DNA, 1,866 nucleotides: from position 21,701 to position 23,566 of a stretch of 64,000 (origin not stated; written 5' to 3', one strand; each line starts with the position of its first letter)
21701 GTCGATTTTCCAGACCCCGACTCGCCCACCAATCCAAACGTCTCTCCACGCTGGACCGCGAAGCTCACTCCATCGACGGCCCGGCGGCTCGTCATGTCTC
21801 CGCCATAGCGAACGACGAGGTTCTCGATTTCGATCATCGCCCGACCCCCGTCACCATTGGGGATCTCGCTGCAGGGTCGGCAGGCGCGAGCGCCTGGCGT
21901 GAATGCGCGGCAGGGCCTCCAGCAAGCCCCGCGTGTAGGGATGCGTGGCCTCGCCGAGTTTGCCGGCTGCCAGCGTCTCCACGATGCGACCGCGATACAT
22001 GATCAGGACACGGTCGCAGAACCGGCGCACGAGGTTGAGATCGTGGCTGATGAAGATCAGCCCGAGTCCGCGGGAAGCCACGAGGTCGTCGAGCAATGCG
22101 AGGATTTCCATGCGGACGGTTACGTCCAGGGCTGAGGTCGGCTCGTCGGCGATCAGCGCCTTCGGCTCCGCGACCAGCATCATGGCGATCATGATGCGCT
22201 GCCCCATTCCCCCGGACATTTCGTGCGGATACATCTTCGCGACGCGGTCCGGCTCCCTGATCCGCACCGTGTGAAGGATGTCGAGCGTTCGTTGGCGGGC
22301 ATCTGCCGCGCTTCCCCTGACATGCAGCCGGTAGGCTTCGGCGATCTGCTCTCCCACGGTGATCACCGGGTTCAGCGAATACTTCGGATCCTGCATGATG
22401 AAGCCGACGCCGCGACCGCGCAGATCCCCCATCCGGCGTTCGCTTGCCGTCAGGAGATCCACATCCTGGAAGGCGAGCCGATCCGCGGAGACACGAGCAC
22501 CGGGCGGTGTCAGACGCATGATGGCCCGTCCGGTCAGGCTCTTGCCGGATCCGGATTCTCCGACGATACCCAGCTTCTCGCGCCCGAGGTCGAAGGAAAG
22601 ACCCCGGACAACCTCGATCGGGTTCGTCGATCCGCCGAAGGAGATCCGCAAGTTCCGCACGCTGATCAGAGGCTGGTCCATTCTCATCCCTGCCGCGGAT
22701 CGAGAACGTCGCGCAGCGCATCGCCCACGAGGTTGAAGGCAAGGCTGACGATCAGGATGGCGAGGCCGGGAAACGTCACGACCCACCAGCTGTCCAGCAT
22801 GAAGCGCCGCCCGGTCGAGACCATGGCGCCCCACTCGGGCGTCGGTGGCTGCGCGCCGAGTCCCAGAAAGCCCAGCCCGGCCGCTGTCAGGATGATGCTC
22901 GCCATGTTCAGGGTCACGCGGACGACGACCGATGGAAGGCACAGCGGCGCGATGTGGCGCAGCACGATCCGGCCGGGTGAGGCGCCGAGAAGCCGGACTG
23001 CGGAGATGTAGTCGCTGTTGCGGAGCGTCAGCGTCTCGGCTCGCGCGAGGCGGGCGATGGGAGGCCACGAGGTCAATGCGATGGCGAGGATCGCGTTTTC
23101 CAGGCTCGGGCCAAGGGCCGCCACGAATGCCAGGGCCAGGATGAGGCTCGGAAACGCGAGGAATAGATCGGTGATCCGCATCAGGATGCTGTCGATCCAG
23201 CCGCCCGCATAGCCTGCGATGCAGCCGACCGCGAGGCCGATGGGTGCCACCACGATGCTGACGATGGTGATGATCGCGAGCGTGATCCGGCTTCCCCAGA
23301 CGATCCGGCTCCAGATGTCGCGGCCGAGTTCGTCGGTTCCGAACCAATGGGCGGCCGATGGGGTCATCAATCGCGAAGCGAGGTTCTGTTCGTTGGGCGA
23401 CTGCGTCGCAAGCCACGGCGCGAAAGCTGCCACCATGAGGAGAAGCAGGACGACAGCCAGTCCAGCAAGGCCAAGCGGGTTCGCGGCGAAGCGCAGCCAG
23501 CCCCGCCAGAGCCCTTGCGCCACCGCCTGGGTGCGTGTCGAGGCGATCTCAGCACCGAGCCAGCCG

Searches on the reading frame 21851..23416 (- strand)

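Call 67: search_protein_families(library=pfam, proteins=[window:21851-23416:-], max_evalue=0.01)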
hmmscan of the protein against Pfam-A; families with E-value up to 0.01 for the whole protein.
window:21851-23416:- (521 aa): 3 families
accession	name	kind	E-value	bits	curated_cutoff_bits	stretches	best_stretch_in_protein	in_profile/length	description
PF00005.33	ABC_tran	-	1.3e-21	78.1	25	1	273-428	4-137/137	ABC transporter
PF13304.12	AAA_21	-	1.2e-05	26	27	1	371-463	220-303/304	AAA domain, putative AbiEii toxin, Type IV TA system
PF08352.17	oligo_HPY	-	0.00014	22.6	27.1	1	489-517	12-40/65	Oligopeptide/dipeptide transporter, C-terminal region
